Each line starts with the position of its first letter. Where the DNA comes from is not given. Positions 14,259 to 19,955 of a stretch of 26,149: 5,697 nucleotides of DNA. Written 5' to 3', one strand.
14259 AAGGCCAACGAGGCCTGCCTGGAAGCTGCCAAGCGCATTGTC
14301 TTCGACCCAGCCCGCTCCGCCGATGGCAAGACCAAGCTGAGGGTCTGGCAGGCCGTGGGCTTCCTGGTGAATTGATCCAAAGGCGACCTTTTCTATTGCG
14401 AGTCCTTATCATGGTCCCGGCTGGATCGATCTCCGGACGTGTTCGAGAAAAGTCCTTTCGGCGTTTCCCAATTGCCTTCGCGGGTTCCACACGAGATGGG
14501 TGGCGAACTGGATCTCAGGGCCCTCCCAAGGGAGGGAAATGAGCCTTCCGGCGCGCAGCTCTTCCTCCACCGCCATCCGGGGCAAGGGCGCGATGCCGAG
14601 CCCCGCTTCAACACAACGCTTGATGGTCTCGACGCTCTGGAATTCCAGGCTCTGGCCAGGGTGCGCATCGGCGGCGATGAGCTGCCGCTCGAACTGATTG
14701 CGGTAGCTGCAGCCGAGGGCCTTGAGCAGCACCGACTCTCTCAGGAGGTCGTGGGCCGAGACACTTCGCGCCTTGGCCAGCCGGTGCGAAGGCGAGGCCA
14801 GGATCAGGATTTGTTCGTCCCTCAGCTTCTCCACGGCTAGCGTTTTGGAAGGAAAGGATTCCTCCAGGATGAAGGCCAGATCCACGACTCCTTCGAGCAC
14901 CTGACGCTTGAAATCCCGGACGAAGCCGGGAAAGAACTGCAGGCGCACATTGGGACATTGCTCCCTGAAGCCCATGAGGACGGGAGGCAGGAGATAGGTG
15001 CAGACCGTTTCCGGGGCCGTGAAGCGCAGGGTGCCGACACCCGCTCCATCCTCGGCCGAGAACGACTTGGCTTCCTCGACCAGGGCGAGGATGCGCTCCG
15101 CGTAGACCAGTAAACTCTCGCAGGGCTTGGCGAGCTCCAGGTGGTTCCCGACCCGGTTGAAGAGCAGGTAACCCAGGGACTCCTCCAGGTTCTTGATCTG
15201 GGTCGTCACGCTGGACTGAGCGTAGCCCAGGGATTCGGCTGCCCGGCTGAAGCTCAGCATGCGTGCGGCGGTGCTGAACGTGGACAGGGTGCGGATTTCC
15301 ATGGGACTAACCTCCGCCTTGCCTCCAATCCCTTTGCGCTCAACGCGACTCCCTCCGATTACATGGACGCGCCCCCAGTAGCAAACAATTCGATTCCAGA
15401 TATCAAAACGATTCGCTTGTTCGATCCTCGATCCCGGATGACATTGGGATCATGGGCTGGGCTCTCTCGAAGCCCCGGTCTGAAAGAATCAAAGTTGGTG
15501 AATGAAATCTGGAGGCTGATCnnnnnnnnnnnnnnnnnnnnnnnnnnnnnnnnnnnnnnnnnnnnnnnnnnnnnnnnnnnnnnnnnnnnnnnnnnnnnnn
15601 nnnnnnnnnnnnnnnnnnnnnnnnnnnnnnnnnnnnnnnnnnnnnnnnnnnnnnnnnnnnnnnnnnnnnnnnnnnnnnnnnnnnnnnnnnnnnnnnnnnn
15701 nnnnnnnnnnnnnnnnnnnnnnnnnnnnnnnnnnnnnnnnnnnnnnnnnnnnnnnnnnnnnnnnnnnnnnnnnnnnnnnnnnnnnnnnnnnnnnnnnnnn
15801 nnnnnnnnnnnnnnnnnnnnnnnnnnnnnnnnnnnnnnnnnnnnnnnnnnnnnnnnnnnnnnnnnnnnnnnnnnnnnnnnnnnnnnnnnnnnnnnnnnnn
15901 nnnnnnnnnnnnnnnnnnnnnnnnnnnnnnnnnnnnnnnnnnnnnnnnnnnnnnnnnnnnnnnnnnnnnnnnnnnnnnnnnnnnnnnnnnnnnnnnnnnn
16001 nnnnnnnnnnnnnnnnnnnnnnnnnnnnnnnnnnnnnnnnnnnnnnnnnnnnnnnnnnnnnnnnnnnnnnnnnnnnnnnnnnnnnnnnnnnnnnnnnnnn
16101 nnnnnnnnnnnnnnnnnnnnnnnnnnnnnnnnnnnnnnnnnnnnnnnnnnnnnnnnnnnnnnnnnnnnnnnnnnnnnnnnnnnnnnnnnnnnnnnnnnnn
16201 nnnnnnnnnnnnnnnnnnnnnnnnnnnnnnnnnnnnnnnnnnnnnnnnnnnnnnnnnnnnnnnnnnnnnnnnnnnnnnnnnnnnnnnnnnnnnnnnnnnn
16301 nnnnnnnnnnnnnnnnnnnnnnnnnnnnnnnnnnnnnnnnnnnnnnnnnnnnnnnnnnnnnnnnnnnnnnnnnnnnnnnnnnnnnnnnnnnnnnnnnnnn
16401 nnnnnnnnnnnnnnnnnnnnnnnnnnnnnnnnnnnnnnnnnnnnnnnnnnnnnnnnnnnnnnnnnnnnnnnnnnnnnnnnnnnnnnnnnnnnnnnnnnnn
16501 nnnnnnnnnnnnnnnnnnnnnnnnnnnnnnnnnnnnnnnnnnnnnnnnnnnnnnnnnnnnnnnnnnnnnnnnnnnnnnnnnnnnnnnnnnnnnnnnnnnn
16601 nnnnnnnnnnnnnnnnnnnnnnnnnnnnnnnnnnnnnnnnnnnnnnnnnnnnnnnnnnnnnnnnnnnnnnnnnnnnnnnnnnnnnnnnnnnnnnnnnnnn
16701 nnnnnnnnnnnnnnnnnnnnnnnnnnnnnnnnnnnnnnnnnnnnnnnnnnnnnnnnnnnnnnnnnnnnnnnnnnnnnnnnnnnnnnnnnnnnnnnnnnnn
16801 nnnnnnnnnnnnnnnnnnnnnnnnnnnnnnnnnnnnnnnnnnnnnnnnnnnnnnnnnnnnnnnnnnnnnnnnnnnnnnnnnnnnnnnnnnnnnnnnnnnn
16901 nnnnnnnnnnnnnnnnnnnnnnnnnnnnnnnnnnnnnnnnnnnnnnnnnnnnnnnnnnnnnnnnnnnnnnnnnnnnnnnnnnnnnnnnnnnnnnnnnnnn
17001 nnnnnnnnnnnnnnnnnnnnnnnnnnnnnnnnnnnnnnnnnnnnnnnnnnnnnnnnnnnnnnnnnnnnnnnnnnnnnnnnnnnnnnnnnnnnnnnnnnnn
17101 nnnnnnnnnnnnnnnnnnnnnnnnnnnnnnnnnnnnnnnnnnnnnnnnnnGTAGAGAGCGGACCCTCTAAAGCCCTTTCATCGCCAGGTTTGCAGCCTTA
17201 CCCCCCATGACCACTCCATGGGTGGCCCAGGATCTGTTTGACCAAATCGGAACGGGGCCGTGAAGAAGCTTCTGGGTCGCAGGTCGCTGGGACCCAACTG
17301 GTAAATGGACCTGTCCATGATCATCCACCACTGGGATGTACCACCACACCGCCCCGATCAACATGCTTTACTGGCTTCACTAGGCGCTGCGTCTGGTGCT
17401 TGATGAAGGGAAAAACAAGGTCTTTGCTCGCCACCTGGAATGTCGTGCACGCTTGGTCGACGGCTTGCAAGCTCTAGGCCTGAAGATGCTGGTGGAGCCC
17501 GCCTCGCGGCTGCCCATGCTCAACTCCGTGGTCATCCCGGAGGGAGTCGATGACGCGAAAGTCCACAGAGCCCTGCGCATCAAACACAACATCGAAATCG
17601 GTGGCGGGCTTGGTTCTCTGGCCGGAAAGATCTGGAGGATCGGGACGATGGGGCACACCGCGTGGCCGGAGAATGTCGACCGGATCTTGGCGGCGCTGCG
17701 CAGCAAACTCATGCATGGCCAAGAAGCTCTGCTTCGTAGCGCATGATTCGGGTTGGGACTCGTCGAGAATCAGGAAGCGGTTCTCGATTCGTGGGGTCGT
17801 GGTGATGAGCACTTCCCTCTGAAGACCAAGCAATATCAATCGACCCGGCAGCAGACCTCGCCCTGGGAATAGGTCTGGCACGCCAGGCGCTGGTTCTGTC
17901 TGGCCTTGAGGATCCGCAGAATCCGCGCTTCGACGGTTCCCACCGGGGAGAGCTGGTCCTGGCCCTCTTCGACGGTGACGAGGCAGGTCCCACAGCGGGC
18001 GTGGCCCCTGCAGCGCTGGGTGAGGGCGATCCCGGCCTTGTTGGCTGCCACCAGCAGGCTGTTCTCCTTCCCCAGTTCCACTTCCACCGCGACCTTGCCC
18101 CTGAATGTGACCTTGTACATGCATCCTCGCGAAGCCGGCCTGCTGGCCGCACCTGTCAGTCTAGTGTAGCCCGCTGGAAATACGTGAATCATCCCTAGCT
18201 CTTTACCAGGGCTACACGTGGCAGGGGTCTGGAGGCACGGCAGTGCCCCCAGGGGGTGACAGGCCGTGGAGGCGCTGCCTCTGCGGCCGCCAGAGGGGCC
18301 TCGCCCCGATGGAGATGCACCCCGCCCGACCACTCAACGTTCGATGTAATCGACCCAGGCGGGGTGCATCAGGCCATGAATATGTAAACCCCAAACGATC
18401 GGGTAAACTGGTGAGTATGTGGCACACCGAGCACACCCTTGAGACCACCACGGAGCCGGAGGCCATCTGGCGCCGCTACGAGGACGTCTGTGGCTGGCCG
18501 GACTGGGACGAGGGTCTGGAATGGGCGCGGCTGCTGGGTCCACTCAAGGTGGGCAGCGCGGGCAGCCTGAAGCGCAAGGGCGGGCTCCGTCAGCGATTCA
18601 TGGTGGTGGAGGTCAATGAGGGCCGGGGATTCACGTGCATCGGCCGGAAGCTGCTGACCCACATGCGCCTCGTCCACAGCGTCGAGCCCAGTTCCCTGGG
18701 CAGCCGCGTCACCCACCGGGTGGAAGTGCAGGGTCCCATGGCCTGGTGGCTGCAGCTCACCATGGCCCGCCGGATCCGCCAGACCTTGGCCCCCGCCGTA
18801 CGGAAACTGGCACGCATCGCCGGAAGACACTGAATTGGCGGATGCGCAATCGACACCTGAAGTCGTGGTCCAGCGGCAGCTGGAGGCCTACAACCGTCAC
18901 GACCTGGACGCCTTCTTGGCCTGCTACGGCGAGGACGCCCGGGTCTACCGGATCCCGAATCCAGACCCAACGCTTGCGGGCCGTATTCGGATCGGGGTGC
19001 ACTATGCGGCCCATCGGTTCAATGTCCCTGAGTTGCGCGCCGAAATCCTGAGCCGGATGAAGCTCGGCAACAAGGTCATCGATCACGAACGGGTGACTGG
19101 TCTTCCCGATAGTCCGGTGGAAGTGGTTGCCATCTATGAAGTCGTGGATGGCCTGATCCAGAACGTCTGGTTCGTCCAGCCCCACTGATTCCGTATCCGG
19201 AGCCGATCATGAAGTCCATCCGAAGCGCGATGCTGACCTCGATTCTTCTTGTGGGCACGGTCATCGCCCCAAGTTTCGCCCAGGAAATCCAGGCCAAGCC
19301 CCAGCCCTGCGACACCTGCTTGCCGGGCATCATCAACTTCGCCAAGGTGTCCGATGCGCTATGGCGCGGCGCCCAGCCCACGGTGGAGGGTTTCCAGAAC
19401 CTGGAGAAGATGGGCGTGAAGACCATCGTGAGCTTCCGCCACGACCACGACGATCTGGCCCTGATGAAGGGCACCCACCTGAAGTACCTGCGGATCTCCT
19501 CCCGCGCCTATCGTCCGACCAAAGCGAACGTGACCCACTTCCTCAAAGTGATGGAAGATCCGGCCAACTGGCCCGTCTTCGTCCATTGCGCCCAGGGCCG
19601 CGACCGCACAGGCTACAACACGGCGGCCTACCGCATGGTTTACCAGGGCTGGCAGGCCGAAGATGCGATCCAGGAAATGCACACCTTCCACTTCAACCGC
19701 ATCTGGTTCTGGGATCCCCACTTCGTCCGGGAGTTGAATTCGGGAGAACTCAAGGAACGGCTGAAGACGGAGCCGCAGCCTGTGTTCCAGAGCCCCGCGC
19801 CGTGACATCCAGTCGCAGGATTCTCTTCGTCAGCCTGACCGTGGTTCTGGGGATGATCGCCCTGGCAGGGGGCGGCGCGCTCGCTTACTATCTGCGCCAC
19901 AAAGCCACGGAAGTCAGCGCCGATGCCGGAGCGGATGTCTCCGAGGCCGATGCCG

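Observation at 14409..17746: LysR-regulated MIO-dependent ammonia-lyase inserted in front of a decapitated aminotransferase gene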

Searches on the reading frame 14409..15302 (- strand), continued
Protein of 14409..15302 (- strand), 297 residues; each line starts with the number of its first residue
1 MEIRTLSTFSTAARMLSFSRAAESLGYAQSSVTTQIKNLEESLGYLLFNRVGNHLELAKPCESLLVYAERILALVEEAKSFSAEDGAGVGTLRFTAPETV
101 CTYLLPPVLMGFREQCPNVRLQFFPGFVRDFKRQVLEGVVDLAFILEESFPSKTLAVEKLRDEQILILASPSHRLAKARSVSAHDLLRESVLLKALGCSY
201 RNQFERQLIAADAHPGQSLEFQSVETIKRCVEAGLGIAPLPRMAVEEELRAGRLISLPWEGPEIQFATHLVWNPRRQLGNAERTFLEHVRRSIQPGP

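Call 90: search_protein_families(library=ncbifam, proteins=[L074:2552-3775:-, L068:2179-3528:-, L071:1598-3142:-, L061:4085-5899:-, L065:3262-5565:-, L054:2-1327:-], max_evalue=1e-10)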
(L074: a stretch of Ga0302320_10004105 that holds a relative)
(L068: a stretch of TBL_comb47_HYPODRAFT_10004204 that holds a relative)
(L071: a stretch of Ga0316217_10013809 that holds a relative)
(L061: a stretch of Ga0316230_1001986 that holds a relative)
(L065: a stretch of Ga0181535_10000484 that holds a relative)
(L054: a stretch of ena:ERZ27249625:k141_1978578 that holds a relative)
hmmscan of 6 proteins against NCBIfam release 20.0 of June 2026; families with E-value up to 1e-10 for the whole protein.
L074:2552-3775:- (407 aa): 5 families
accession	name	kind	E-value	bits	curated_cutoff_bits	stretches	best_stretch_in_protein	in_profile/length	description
NF045640.1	AspGlyoxATaseBhcA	equivalog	4.7e-23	81.7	650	1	55-332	27-295/395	L-aspartate--glyoxylate aminotransferase BhcA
TIGR03301.1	PhnW-AepZ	equivalog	1.2e-22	80.8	360.8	1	56-348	22-302/355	2-aminoethylphosphonate aminotransferase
NF010006.0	PRK13479.1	equivalog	1.2e-17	64.1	296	1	62-399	34-358/369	2-aminoethylphosphonate--pyruvate transaminase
TIGR02326.1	transamin_PhnW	equivalog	4.6e-17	62.2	400.8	1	62-343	32-303/363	2-aminoethylphosphonate--pyruvate transaminase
NF046070.1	PyrdoxPyrvTramin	equivalog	2.1e-11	43.3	600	1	59-325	32-287/369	pyridoxamine--pyruvate transaminase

L068:2179-3528:- (449 aa): 4 families
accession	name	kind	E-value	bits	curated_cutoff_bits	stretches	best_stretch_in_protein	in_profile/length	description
NF045640.1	AspGlyoxATaseBhcA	equivalog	2.9e-21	75.8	650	1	95-371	27-294/395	L-aspartate--glyoxylate aminotransferase BhcA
TIGR03301.1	PhnW-AepZ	equivalog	3.9e-21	75.8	360.8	1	96-386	22-300/355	2-aminoethylphosphonate aminotransferase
NF010006.0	PRK13479.1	equivalog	1.7e-16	60.3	296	1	106-444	42-363/369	2-aminoethylphosphonate--pyruvate transaminase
TIGR02326.1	transamin_PhnW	equivalog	1.9e-15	56.9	400.8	1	111-380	42-300/363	2-aminoethylphosphonate--pyruvate transaminase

L071:1598-3142:- (514 aa): 4 families
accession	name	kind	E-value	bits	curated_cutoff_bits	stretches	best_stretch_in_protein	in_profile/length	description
TIGR03301.1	PhnW-AepZ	equivalog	1.2e-21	77.5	360.8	1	161-454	22-303/355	2-aminoethylphosphonate aminotransferase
NF045640.1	AspGlyoxATaseBhcA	equivalog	1.3e-21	77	650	1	160-436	27-294/395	L-aspartate--glyoxylate aminotransferase BhcA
NF010006.0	PRK13479.1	equivalog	4.7e-17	62.2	296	1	171-508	42-362/369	2-aminoethylphosphonate--pyruvate transaminase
TIGR02326.1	transamin_PhnW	equivalog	8.5e-16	58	400.8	1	176-504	42-357/363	2-aminoethylphosphonate--pyruvate transaminase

L061:4085-5899:- (604 aa): 51 families (the best 25 are shown)
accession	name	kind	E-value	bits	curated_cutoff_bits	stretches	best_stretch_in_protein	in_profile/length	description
NF008431.0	PRK11269.1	equivalog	3.5e-193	643.3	791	1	50-604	4-574/591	glyoxylate carboligase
TIGR01504.1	glyox_carbo_lig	equivalog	6e-164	546.9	711.2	1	50-604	3-573/589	glyoxylate carboligase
TIGR00118.1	acolac_lg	equivalog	8.1e-156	519.7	538.35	1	50-591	1-540/557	biosynthetic-type acetolactate synthase large subunit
NF004919.0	PRK06276.1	equivalog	3.8e-150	501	866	1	50-593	1-546/582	acetolactate synthase large subunit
NF004710.0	PRK06048.1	equivalog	2e-148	495.3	976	1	49-591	7-543/561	acetolactate synthase large subunit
NF005860.0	PRK07789.1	equivalog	1.1e-137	460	881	1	49-588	33-581/615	acetolactate synthase large subunit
NF005651.0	PRK07418.1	subfamily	3.1e-122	408.8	942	1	46-591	15-565/617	acetolactate synthase large subunit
NF006319.0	PRK08527.1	equivalog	1.3e-121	406.9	905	1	50-590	4-543/565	acetolactate synthase large subunit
NF005824.0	PRK07710.1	equivalog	2.8e-121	405.6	976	1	47-587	14-550/573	acetolactate synthase large subunit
NF006016.1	PRK08155.1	equivalog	1.7e-120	403.1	870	1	51-587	4-534/554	acetolactate synthase large subunit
NF006524.0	PRK08978.1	equivalog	1.4e-119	399.8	738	1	50-588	1-527/548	acetolactate synthase 2 catalytic subunit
NF006581.0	PRK09107.1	equivalog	5.4e-119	398.2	974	1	48-591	9-559/595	acetolactate synthase 3 large subunit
NF005228.0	PRK06725.1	equivalog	8.8e-117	390.7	991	1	50-588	16-548/571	acetolactate synthase large subunit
NF005058.0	PRK06466.1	equivalog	8.2e-115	384.4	951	1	51-587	5-549/574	acetolactate synthase 3 large subunit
NF005409.0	PRK06965.1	equivalog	2e-110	369.9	1035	1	50-575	21-550/587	acetolactate synthase 3 catalytic subunit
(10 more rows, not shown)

L065:3262-5565:- (767 aa): 6 families
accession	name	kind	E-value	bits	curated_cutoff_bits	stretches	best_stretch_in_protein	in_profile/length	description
TIGR03234.1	OH-pyruv-isom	equivalog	9.9e-108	359.2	353.45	1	512-763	3-254/254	hydroxypyruvate isomerase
NF043033.1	OxoTetrIsom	equivalog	4.6e-98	328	325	1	509-763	1-251/251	2-oxo-tetronate isomerase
NF007444.0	PRK09997.1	equivalog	5e-84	281.8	465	1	511-764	3-256/258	hydroxypyruvate isomerase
NF007441.0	PRK09989.1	equivalog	1e-69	235.2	412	1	509-763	1-255/258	HPr family phosphocarrier protein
NF041099.2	keto_glucon_epim_IolO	equivalog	3.3e-21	75.8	300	1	614-756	115-253/269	5-keto-L-gluconate epimerase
NF051856.1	PsicseEpim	equivalog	2.6e-12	47.2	300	1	622-748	121-244/287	D-psicose 3-epimerase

L054:2-1327:- (442 aa): 1 family
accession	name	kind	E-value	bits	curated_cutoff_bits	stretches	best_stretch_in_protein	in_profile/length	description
TIGR01344.1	malate_syn_A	equivalog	9.7e-58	195.7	594.5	1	18-425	1-368/511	malate synthase A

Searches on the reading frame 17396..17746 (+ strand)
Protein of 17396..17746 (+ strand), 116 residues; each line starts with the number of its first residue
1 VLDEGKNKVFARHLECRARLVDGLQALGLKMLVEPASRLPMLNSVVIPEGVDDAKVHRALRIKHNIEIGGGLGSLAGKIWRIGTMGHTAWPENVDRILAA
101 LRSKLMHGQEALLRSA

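Call 3: search_protein_families(library=pfam, proteins=[window:17396-17746:+], max_evalue=0.01)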
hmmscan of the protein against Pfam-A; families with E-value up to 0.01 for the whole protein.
window:17396-17746:+ (116 aa): 0 families

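Call 6: search_protein_families(library=ncbifam, proteins=[window:17396-17746:+], max_evalue=0.01)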
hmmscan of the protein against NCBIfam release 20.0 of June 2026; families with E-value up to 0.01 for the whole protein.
window:17396-17746:+ (116 aa): 5 families
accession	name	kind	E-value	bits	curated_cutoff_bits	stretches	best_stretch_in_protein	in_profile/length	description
NF046070.1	PyrdoxPyrvTramin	equivalog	1.9e-15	56.6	600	1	2-106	260-365/369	pyridoxamine--pyruvate transaminase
NF045640.1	AspGlyoxATaseBhcA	equivalog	7.6e-12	44.8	650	1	1-87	260-347/395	L-aspartate--glyoxylate aminotransferase BhcA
TIGR03301.1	PhnW-AepZ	equivalog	5.9e-09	35.8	360.8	1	6-103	257-353/355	2-aminoethylphosphonate aminotransferase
TIGR02326.1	transamin_PhnW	equivalog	0.00011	21.5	400.8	1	11-105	267-360/363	2-aminoethylphosphonate--pyruvate transaminase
NF010006.0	PRK13479.1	equivalog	0.00034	19.8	296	1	5-106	262-362/369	2-aminoethylphosphonate--pyruvate transaminase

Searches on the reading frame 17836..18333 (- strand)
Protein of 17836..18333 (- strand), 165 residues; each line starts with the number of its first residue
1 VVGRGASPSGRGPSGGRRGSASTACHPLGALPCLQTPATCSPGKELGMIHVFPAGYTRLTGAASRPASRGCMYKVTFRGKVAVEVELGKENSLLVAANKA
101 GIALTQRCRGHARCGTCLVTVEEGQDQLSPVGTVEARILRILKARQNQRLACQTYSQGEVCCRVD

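Call 3: search_protein_families(library=pfam, proteins=[window:17836-18333:-], max_evalue=0.01)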
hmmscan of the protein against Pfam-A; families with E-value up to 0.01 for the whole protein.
window:17836-18333:- (165 aa): 1 family
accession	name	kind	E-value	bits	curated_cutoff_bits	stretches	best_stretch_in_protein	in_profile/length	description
PF00111.32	Fer2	-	3.6e-11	43.3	21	1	82-155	7-75/77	2Fe-2S iron-sulfur cluster binding domain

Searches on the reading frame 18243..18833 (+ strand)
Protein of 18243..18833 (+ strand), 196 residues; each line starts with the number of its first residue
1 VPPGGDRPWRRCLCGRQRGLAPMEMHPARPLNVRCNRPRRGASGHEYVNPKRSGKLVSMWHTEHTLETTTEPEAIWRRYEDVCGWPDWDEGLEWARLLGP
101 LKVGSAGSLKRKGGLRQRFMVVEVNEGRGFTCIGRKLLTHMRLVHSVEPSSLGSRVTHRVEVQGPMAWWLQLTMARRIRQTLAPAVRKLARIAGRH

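Call 3: search_protein_families(library=pfam, proteins=[window:18243-18833:+], max_evalue=0.01)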
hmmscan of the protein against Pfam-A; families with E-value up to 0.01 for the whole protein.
window:18243-18833:+ (196 aa): 1 family
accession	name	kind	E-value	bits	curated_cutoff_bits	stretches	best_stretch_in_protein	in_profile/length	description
PF10604.15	Polyketide_cyc2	-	4.9e-08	33.8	27.4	1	59-191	1-139/142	Polyketide cyclase / dehydrase and lipid transport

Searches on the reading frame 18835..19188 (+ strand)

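Call 3: search_protein_families(library=pfam, proteins=[window:18835-19188:+], max_evalue=0.01)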
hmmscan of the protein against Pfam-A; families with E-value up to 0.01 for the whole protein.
window:18835-19188:+ (117 aa): 2 families
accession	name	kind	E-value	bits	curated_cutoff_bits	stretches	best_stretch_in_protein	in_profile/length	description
PF12680.13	SnoaL_2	-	1.2e-13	51.9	27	1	12-109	1-100/102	SnoaL-like domain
PF07366.18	SnoaL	-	0.0028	17.9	28.4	0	10-112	2-114/126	SnoaL-like polyketide cyclase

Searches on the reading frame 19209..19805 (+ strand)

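Call 3: search_protein_families(library=pfam, proteins=[window:19209-19805:+], max_evalue=0.01)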
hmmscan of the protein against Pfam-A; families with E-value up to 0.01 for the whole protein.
window:19209-19805:+ (198 aa): 8 families
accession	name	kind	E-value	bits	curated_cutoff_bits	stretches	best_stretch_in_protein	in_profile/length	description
PF22741.1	PTP-NADK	-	6.1e-19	68.4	27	1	49-174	28-162/163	DSP-PTPase phosphatase fused to NAD+ Kinase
PF03162.18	Y_phosphatase2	-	7.4e-18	65.1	27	1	42-186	5-156/165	Tyrosine phosphatase family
PF22785.1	Tc-R-P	-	8.1e-10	39.6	27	1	53-142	7-101/106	Polymorphic toxin system, DSP-PTPase phosphatase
PF13350.11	Y_phosphatase3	-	1.8e-08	35.1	22.2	1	63-140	43-148/240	Tyrosine phosphatase family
PF00782.25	DSPc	-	3.9e-08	33.6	33.5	1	54-157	4-110/133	Dual specificity phosphatase, catalytic domain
PF22784.1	PTP-SAK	-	5.4e-07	30.2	27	1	58-153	20-119/153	Swiss Army Knife protein, DSP-PTPase phosphatase domain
PF14566.11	PTPlike_phytase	-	0.0016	19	27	1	85-144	96-157/158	Inositol hexakisphosphate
PF00102.32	Y_phosphatase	-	0.0068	16.5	20.9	1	89-146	135-195/234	Protein-tyrosine phosphatase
